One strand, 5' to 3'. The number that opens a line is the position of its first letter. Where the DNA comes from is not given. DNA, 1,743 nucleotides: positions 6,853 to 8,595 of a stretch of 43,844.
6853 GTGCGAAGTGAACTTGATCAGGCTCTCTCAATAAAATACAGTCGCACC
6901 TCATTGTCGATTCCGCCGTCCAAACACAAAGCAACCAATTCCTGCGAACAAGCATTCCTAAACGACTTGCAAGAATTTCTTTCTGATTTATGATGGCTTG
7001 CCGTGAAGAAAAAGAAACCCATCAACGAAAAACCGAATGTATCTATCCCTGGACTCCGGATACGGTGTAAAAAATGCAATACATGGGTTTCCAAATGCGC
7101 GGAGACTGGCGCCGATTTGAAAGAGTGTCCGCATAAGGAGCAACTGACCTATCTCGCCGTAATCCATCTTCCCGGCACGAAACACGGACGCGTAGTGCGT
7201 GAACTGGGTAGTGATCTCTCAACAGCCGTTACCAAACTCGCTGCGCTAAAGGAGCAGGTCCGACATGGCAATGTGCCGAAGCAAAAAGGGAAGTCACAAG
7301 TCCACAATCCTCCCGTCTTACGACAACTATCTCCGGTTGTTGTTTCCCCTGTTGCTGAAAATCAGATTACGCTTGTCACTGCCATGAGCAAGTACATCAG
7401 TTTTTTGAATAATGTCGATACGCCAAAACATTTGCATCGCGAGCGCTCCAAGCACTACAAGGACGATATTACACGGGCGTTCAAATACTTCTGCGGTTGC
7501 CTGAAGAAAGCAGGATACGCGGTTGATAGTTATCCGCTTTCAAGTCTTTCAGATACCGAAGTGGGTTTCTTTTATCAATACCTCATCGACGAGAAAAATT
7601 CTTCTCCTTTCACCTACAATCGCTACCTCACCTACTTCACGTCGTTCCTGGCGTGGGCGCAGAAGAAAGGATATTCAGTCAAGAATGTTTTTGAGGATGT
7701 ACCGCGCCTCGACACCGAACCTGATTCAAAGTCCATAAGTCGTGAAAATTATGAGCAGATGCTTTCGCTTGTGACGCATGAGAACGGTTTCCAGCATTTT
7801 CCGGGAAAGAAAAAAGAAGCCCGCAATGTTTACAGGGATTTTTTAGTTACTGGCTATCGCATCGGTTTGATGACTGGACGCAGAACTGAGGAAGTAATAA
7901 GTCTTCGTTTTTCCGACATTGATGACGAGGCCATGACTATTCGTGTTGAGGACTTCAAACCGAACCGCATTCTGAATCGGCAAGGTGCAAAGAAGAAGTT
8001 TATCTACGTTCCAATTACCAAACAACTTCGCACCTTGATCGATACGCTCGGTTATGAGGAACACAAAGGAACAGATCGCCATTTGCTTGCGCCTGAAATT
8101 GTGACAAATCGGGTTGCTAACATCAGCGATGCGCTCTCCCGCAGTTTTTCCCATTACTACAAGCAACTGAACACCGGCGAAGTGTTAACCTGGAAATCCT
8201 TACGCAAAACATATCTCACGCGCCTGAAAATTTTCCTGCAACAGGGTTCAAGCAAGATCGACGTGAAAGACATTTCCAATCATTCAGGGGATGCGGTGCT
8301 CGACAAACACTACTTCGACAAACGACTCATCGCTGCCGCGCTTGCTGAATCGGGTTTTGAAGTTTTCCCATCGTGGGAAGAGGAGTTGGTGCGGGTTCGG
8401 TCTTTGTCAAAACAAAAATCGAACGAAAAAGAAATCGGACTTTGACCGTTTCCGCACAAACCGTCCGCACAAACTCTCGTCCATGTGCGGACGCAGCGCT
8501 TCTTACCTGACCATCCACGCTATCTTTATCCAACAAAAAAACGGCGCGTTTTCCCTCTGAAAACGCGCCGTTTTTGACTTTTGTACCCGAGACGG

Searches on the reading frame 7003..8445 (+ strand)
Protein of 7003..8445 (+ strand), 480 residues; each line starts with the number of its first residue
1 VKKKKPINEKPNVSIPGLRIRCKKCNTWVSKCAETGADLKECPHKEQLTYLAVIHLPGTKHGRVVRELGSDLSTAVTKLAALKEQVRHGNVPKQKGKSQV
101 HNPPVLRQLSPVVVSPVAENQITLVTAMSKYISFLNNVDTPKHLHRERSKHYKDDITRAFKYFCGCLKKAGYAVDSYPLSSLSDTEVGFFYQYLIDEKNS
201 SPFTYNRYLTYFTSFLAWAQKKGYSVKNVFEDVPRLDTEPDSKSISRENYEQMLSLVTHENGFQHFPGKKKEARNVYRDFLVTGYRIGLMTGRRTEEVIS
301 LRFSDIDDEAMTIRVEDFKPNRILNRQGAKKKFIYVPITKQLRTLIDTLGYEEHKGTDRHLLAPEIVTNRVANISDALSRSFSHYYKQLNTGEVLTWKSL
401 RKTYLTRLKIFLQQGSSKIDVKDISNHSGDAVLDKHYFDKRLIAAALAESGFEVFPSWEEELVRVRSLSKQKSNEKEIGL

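Call 7: search_protein_families(library=pfam, proteins=[window:7003-8445:+], max_evalue=0.01)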
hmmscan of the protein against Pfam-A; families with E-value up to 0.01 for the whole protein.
window:7003-8445:+ (480 aa): 2 families
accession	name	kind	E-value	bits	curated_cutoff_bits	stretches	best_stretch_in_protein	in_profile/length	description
PF00589.27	Phage_integrase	-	3.9e-08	33.7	27.1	1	287-439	30-167/172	Phage integrase family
PF13102.12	Phage_int_SAM_5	-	0.0044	17.8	22.3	0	143-231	12-94/98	Phage integrase SAM-like domain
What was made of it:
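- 7003..8445 (+): Large tyrosine integrase Int480 (lambda-Int-like three-domain architecture). PF00589 (call 7).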

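Call 14: find_homologous_proteins(query=window:7003-8445:+, max_evalue=1e-10)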
Query window:7003-8445:+ (480 aa): 19 proteins with E <= 1e-10 among 8000 candidates.
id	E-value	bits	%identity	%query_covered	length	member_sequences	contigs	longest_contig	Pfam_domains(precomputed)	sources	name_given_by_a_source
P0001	0.0e+0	1093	100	100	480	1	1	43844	PF00589.28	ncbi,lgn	-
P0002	2.4e-233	793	72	100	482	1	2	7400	PF00589.28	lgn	-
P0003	3.6e-213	727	65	100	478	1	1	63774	-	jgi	jgi:integrase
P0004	5.5e-197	673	63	99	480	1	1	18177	PF00589.28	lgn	-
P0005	4.5e-187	641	62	94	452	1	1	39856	-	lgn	-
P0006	1.1e-166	574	70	76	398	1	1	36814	PF00589.28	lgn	-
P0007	2.4e-132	460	46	98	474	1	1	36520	PF00589.28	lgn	-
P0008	1.1e-128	448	47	98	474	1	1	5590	-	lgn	-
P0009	1.9e-90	322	38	99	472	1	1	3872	PF00589.28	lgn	-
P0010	2.6e-83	299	37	96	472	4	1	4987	-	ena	-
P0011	1.2e-76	277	37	99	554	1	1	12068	PF00589.28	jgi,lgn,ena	-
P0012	4.2e-70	255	34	97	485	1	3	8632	PF00589.28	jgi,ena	jgi:integrase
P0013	4.8e-70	255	34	100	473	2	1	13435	PF00589.28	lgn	-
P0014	1.1e-53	201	32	92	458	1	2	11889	-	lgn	-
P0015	1.5e-52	197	32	93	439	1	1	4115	PF00589.28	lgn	-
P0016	8.3e-49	185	29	90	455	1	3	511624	-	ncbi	-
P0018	7.3e-40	155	28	90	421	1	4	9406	PF00589.28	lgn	-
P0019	1.3e-30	125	26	90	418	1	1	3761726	PF00589.28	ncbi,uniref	ncbi:tyrosine-type recombinase/integrase [Flavobacterium sp. TMP13]|uniref:tyrosine-type recombinase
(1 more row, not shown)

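Call 16: find_encoding_contigs(protein=P0003, flank=10000, max_places=3)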
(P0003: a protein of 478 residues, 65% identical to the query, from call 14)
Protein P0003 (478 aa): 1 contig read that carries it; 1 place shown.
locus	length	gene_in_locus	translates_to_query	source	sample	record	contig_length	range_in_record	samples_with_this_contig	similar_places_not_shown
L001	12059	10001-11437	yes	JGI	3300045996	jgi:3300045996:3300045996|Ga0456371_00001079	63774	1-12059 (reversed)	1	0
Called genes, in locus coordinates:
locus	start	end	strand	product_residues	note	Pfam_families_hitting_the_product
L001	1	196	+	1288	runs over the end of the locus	PF25778:DUF7948, PF06739:SBBP (weak), PF18962:Por_Secre_tail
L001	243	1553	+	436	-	PF13585:CHU_C (weak), PF18962:Por_Secre_tail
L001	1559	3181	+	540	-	-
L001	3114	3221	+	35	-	-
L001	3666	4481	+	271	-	PF00589:Phage_integrase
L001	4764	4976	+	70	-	-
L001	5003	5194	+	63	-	-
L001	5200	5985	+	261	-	PF02086:MethyltransfD12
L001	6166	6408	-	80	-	-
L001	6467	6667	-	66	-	-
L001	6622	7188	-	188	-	-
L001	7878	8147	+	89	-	-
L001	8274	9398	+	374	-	-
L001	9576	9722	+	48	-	-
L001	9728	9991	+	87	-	-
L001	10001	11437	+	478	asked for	-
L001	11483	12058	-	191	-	?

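Call 17: find_encoding_contigs(protein=P0002, flank=10000, max_places=3)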
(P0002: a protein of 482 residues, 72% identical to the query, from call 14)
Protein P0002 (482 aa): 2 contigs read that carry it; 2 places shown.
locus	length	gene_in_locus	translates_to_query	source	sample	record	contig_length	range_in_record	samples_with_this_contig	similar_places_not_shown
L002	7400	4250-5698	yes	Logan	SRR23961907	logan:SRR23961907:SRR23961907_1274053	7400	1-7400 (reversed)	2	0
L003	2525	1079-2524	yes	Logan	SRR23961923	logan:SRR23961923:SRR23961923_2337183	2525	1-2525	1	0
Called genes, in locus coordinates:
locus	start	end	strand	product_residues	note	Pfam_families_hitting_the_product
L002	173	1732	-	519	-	PF07282:Cas12f1-like_TNB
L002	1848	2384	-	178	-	-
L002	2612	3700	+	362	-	-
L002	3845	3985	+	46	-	-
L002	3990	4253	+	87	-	-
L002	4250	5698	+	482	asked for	PF00589:Phage_integrase (faint)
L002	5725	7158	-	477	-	-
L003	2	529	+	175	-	?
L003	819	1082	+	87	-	-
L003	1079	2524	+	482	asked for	PF00589:Phage_integrase (faint)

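Call 18: find_encoding_contigs(protein=P0004, flank=10000, max_places=3)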
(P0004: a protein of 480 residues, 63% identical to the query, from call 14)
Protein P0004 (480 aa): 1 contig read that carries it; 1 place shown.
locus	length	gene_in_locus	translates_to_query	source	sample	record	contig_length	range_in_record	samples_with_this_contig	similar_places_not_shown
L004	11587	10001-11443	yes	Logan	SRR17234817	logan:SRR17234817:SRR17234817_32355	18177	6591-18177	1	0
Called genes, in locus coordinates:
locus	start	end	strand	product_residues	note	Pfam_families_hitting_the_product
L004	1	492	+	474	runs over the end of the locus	PF12768:Rax2 (faint), PF17164:DUF5122 (faint), PF18962:Por_Secre_tail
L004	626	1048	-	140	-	PF02452:PemK_toxin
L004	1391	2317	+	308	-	PF00589:Phage_integrase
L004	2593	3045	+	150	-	-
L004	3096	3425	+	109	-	-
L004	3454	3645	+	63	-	-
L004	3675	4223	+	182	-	-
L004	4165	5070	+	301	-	PF02086:MethyltransfD12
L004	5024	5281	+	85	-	-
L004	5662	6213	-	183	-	-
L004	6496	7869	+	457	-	PF12895:ANAPC3 (faint), PF13428:TPR_14 (faint)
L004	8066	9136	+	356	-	-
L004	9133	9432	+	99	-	-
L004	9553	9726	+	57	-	-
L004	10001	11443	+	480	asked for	PF00589:Phage_integrase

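Call 24: find_encoding_contigs(protein=P0005, flank=10000, max_places=2)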
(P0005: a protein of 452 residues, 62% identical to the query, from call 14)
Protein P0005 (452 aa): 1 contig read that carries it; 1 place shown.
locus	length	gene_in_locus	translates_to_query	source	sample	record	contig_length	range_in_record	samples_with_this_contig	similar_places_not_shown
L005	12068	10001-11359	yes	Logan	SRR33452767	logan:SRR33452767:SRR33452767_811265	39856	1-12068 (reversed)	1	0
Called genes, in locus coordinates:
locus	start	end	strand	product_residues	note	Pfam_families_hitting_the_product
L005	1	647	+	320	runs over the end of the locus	PF00589:Phage_integrase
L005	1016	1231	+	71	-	-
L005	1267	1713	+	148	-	PF04492:Phage_rep_O (weak)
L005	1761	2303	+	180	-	-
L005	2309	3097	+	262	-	PF02086:MethyltransfD12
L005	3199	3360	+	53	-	-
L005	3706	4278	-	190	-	-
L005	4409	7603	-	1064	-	PF05729:NACHT, PF24883:NPHP3_N (faint)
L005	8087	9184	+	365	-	-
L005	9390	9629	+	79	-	-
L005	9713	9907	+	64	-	-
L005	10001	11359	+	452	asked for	-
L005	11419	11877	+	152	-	-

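Call 25: find_encoding_contigs(protein=P0006, flank=10000, max_places=2)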
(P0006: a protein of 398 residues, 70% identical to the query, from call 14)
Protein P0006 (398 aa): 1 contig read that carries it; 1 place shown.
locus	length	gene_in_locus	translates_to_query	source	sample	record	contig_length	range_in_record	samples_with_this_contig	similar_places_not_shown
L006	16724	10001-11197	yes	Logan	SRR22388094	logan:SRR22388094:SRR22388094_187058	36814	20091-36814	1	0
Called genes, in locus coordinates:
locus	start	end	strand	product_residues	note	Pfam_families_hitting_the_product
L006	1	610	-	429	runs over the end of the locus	PF01433:Peptidase_M1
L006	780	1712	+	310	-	PF02899:Phage_int_SAM_1, PF00589:Phage_integrase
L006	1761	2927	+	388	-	-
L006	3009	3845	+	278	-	-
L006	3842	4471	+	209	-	-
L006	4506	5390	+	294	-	-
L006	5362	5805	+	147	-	-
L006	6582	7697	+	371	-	PF00589:Phage_integrase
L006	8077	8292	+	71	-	-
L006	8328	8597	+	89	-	-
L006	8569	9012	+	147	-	-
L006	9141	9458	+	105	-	-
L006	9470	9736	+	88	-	-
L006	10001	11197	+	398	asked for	PF00589:Phage_integrase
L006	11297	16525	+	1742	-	-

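Call 26: find_encoding_contigs(protein=P0007, flank=10000, max_places=2)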
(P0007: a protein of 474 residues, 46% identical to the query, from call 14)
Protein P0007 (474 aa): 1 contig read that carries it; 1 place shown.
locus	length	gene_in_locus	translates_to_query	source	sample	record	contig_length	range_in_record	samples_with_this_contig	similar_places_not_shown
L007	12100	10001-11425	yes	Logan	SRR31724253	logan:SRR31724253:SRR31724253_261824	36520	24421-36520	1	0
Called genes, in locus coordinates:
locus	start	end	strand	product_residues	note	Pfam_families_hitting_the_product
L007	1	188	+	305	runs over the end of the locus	PF00589:Phage_integrase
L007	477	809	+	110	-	-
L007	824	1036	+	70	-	-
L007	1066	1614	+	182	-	-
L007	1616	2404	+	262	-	PF02086:MethyltransfD12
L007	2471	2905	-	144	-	-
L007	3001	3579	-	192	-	-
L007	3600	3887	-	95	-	-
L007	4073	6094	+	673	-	-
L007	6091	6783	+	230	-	-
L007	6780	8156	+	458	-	PF00474:SSF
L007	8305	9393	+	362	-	-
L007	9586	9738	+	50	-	-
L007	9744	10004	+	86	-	-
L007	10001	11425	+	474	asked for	PF00589:Phage_integrase (faint)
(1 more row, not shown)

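Call 40: find_encoding_contigs(protein=P0016, flank=10000, max_places=3)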
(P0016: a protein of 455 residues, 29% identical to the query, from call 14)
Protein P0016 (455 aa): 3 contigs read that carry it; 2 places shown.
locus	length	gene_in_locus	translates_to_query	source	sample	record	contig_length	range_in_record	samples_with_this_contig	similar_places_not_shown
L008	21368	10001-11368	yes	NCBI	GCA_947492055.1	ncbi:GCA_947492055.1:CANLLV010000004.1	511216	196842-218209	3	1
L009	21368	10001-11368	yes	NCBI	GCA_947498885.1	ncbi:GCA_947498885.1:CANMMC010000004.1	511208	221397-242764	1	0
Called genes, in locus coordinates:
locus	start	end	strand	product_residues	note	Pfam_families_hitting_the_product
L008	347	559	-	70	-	-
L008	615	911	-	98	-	-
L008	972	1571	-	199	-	PF00096:zf-C2H2 (weak)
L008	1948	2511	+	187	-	PF13527:Acetyltransf_9 (faint), PF13673:Acetyltransf_10 (faint), PF00583:Acetyltransf_1, PF13508:Acetyltransf_7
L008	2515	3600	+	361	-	PF00165:HTH_AraC (faint), PF12833:HTH_18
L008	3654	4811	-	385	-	PF00534:Glycos_transf_1, PF13692:Glyco_trans_1_4, PF13524:Glyco_trans_1_2 (weak)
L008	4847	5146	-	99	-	-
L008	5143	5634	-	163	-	-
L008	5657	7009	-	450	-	-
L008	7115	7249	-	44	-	-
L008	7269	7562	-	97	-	-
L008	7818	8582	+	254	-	-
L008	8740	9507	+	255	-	-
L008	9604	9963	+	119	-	-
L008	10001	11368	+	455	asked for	-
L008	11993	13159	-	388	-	-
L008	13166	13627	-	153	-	-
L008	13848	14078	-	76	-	-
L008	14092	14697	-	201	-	-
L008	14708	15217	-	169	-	PF02557:VanY, PF13539:Peptidase_M15_4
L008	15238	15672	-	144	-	-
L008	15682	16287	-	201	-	-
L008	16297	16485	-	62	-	-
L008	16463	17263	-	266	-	-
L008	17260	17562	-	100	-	-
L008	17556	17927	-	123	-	-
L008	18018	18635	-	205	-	-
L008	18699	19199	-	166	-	-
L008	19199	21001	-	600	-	-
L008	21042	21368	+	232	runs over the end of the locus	PF17642:TssD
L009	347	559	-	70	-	-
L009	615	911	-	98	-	-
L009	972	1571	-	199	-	PF00096:zf-C2H2 (weak)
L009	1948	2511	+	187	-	PF13527:Acetyltransf_9 (faint), PF13673:Acetyltransf_10 (faint), PF00583:Acetyltransf_1, PF13508:Acetyltransf_7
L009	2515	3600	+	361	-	PF00165:HTH_AraC (faint), PF12833:HTH_18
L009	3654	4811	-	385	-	PF00534:Glycos_transf_1, PF13692:Glyco_trans_1_4, PF13524:Glyco_trans_1_2 (weak)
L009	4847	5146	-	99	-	-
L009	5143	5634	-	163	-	-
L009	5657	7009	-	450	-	-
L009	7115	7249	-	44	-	-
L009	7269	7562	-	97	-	-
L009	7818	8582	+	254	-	-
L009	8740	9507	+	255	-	-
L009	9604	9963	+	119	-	-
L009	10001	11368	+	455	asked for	-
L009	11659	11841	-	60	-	PF14255:Zn_ribbon_21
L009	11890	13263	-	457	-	PF02321:OEP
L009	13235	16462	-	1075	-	PF00873:ACR_tran, PF02355:SecD_SecF_C (faint), PF03176:MMPL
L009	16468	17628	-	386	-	PF25917:BSH_RND (weak)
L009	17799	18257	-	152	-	PF22381:Staph_reg_Sar_Rot (weak), PF12802:MarR_2, PF01047:MarR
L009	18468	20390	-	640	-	PF00005:ABC_tran, PF13304:AAA_21 (faint), PF12848:ABC_tran_Xtn, PF00005:ABC_tran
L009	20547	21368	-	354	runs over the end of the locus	PF01266:DAO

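Call 41: find_encoding_contigs(protein=P0019, flank=10000, max_places=2)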
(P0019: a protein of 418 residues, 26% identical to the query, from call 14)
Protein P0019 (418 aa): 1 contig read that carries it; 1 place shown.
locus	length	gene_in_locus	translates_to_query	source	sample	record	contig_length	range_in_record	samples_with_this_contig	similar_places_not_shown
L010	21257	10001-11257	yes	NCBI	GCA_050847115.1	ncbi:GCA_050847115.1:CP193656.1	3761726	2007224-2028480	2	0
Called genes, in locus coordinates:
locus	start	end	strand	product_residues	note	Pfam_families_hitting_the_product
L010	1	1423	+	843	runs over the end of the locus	PF03235:GmrSD_N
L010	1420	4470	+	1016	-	PF04313:HSDR_N, PF04851:ResIII, PF18766:SWI2_SNF2, PF22679:T1R_D3-like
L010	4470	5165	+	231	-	PF01863:YgjP-like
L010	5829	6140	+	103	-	-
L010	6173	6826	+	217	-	-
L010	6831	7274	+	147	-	-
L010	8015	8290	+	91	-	-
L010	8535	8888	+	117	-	-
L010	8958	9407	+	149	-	-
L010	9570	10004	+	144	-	-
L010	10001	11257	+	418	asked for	PF00589:Phage_integrase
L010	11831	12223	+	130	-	PF19569:START_2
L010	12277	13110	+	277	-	PF01063:Aminotran_4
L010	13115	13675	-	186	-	PF02622:DUF179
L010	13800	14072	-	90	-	PF00216:Bac_DNA_binding, PF18291:HU-HIG (weak)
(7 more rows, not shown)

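Call 57: find_encoding_contigs(protein=P0011, flank=10000, max_places=3)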
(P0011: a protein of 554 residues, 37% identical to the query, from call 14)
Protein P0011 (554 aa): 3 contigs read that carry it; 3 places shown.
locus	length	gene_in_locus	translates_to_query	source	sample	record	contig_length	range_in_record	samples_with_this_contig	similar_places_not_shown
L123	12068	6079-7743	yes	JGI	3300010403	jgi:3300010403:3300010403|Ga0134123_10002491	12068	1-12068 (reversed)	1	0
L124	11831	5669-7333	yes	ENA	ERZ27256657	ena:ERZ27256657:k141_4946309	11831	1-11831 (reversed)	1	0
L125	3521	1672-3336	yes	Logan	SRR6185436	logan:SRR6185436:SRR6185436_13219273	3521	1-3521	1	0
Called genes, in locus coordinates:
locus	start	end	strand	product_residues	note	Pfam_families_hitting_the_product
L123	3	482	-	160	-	?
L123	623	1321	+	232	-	PF02586:SRAP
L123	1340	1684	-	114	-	-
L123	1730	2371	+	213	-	PF22175:Ogg-HhH (weak), PF00730:HhH-GPD, PF00633:HHH (faint)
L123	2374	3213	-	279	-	-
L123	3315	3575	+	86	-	-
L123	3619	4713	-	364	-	PF18899:DUF5655 (weak)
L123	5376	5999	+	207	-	-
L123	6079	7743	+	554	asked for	PF00589:Phage_integrase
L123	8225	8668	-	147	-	PF00903:Glyoxalase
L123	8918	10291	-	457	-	PF01546:Peptidase_M20, PF07687:M20_dimer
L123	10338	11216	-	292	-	PF00698:Acyl_transf_1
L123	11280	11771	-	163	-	PF00072:Response_reg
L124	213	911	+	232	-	PF02586:SRAP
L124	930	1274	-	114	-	-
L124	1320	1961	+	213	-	PF22175:Ogg-HhH (weak), PF00730:HhH-GPD, PF00633:HHH (faint)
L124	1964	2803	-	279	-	-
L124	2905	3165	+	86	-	-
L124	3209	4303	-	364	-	PF18899:DUF5655 (weak)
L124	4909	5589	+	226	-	-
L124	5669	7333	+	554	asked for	PF00589:Phage_integrase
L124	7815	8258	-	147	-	PF00903:Glyoxalase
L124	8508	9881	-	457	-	PF01546:Peptidase_M20, PF07687:M20_dimer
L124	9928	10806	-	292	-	PF00698:Acyl_transf_1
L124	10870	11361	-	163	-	PF00072:Response_reg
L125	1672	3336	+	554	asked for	PF00589:Phage_integrase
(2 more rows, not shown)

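Call 58: find_encoding_contigs(protein=P0012, flank=10000, max_places=3)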
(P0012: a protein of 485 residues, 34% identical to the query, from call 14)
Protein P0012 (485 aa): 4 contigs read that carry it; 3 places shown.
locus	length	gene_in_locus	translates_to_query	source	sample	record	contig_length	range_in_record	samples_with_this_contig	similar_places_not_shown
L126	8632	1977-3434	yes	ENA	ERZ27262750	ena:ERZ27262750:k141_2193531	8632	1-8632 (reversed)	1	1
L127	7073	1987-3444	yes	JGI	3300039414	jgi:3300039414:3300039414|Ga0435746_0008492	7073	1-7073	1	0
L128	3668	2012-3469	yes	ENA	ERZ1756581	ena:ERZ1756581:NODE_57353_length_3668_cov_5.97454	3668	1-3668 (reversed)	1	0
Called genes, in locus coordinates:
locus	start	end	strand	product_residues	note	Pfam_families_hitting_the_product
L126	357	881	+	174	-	-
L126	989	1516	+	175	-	-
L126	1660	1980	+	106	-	-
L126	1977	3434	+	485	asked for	PF00589:Phage_integrase (weak)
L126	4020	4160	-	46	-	-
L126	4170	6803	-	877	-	PF02861:Clp_N, PF23569:NBD_SMAX1, PF00004:AAA, PF17871:AAA_lid_9, PF00004:AAA, PF07724:AAA_2, PF07728:AAA_5, PF10431:ClpB_D2-small, +9 more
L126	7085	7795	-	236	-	PF02678:Pirin, PF17954:Pirin_C_2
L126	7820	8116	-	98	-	PF02426:MIase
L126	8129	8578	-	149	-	PF12802:MarR_2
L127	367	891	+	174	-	-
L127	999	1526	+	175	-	-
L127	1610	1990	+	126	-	-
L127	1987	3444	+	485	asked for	PF00589:Phage_integrase (weak)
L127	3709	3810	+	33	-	-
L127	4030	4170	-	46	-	-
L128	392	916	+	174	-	-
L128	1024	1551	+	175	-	-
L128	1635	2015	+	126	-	-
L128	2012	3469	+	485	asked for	PF00589:Phage_integrase (weak)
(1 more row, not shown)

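Call 63: search_protein_families(library=phrogs, proteins=[window:7003-8445:+], max_evalue=0.01)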
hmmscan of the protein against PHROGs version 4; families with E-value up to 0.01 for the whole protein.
window:7003-8445:+ (480 aa): 3 families
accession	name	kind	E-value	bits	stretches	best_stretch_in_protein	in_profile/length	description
phrog_1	-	integration and excision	5.8e-19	69.8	1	150-437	188-432/611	integrase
phrog_216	-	integration and excision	7.4e-09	36.1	1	208-438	18-222/301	integrase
phrog_5127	-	integration and excision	0.00051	20.6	1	181-444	117-338/355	integrase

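Call 67: find_encoding_contigs(protein=P0001, flank=10000, max_places=6)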
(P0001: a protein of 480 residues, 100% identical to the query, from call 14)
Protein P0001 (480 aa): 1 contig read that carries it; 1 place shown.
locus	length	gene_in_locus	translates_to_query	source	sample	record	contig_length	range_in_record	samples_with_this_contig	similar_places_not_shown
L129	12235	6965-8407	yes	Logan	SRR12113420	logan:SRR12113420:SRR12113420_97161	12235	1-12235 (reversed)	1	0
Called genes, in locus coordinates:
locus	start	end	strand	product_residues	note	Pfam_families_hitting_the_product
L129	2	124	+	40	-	?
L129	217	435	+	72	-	-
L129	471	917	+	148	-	PF04492:Phage_rep_O (weak)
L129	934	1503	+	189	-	-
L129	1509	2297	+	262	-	PF02086:MethyltransfD12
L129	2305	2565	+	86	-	-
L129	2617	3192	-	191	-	-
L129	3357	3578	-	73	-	PF08845:SymE_toxin (weak)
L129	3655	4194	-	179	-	-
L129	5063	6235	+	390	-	-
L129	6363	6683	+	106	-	-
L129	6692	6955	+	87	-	-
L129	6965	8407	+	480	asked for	PF00589:Phage_integrase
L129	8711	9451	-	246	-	-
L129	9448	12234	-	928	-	?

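Call 69: find_related_loci(query=A1, collection=viral_contigs, flank=6000)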
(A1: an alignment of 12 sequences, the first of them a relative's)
Query A1 (480 aa) in viral_contigs; peptide patterns used: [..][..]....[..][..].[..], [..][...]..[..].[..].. (x = any residue, [..] = any of these).
33 stretches matched a pattern; 2 encode a relative of the query (tblastn E <= 1e-3); 2 distinct loci.
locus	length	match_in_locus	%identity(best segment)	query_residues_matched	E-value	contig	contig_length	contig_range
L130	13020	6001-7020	30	118-449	6e-41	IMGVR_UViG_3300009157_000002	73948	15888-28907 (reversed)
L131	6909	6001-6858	29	153-446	2e-27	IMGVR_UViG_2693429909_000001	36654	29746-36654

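Call 70: search_dna_similar(query=P0001, collection=plasmids, mode=protein, max_rows=10)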
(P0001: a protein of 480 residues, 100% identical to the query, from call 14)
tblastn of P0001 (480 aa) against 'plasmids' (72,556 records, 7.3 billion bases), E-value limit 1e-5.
No match.
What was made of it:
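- No plasmid relative of the integrase was found (call 70).
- Tried and rejected: Plasmid collection searched with Int480: no match (call 70).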

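Call 92: search_solved_structures(query=A1, max_evalue=1)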
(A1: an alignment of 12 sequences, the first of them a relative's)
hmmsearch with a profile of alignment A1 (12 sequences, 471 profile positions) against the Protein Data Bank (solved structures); distinct sequences matched with E-value up to 1: 6.
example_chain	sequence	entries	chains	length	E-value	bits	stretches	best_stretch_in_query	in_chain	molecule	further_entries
1ae9_A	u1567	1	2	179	0.018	17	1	278-319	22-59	LAMBDA INTEGRASE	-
1z19_A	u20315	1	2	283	0.023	16.7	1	278-319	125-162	Integrase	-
1p7d_A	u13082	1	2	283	0.023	16.6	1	278-319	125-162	Integrase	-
1z1b_A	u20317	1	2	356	0.031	16.2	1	278-319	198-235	Integrase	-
5j0n_E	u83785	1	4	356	0.031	16.2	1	278-319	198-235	Integrase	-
1z1g_A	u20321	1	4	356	0.032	16.2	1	278-319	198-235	Integrase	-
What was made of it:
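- Closest known: Phage lambda Int / attP. Different: Sequence similarity is marginal: profile E = 0.018 on the catalytic domain only (call 92).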

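Call 93: search_protein_families(library=ncbifam, proteins=[window:7003-8445:+], max_evalue=0.001)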
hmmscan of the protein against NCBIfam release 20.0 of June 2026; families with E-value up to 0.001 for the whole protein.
window:7003-8445:+ (480 aa): 1 family
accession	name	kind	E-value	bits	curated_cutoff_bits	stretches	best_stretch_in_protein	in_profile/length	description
NF040815.2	recomb_XerA_Arch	equivalog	4.2e-09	36.4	220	1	167-416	31-231/263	site-specific tyrosine recombinase/integron integrase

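Call 121: predict_structure(alignment_id=A1)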
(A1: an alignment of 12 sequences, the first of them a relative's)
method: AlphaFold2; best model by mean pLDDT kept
length: 480 residues; sequences in the alignment: 12
mean_pLDDT: 76.2   pTM: 0.52
mean pLDDT of the five models: 76.2, 74.4, 73.9, 73.7, 70.9
residues with pLDDT >= 90: 125; 70-90: 235; 50-70: 54; < 50: 66
segments of 3 or more residues with pLDDT < 50: 1-5, 92-118, 405-415, 417-433, 475-480
pLDDT, mean of each block of 10 residues (from residue 1): 45 73 77 75 80 77 81 84 81 38 31 40 92 87 79 90 93 91 91 88 89 94 89 75 74 93 83 87 91 87 90 87 81 86 91 89 71 85 91 82 53 44 45 56 74 70 64 44
secondary structure, 60 per line:
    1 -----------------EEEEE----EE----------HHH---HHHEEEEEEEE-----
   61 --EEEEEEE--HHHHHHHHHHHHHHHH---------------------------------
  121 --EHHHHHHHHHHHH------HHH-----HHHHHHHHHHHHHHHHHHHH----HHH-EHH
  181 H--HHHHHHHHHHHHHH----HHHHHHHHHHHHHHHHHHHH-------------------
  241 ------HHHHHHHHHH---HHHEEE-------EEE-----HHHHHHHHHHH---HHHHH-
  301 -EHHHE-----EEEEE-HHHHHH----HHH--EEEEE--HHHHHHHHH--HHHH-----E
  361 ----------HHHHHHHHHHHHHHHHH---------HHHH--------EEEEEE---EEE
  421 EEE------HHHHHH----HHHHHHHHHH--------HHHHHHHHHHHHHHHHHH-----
elements in order: E18-22 E48-55 E63-69 H72-87 H124-135 H150-169 H184-197 H202-221 H247-256 E263-265 E273-275 H281-291 H295-299 E312-316 H318-323 E333-337 H340-348 H351-354 H371-387 H397-400 E409-414 E418-423 H430-435 H440-449 H458-475
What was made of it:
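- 7003..8445 (+): The AF2 model shows an N-terminal domain of three beta-strands plus a helix, a disordered linker, then the core-binding and catalytic domains (call 121).
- On Lambda-type tyrosine-integrase attP: In the AF2 model, residues about 10-88 form three strands plus a helix, followed by a disordered linker at 92-118 (call 121).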
